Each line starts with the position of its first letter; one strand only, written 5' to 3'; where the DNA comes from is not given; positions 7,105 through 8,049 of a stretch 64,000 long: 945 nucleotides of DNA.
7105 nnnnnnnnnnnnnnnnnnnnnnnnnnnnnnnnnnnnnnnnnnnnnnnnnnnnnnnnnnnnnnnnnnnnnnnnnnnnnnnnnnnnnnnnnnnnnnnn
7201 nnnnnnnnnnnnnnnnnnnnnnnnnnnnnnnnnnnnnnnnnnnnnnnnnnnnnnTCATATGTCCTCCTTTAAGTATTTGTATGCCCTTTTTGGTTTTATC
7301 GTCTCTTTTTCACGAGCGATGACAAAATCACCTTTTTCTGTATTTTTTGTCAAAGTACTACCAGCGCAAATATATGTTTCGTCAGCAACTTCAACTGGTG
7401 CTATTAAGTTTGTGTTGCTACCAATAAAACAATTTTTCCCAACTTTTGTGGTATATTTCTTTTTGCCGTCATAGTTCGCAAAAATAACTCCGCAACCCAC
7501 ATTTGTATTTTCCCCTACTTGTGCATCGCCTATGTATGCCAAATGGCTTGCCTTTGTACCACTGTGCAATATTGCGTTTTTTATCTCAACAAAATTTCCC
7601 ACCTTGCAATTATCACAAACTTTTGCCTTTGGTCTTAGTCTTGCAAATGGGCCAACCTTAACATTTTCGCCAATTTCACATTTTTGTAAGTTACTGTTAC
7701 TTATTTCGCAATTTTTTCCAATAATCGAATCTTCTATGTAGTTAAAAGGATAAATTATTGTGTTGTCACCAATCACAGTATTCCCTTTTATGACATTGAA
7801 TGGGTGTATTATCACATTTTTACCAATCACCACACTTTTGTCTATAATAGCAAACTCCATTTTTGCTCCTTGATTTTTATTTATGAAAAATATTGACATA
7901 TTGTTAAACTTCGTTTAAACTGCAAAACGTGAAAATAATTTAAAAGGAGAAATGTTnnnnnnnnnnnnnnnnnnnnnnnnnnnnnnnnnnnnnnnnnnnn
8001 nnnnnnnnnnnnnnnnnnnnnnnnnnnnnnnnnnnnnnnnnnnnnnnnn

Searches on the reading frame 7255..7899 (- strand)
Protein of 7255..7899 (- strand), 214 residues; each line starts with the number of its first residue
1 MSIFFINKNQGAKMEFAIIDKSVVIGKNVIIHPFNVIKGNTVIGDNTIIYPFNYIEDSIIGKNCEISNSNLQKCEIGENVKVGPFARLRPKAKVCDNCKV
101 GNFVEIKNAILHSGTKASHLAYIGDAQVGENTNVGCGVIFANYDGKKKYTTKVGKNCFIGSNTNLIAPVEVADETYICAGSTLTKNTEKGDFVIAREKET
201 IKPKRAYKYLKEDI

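Call 64: search_protein_families(library=pfam, proteins=[window:7255-7899:-], max_evalue=0.001)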
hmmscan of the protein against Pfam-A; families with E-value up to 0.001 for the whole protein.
window:7255-7899:- (214 aa): 6 families
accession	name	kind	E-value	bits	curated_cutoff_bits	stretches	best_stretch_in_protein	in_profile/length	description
PF00132.30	Hexapep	-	2.3e-33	113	27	3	74-108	2-36/36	Bacterial transferase hexapeptide (six repeats)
PF25084.1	LbH_EIF2B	-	3.8e-13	49.8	54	1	28-109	9-90/105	EIF2B subunit epsilon LbH domain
PF24894.1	Hexapep_GlmU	-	2.5e-08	34.4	23.3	1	55-125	16-85/104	GlmU-like, C-terminal hexapeptide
PF25087.1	GMPPB_C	-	3.9e-06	27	39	0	27-97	3-80/110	GMPPB C-terminal domain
PF14602.12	Hexapep_2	-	8e-06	25.9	27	1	151-185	2-34/34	Hexapeptide repeat of succinyl-transferase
PF25247.1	LbH_GLGC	-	0.00016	22.1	27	0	10-35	78-103/135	GLGC left-handed parallel beta-helix domain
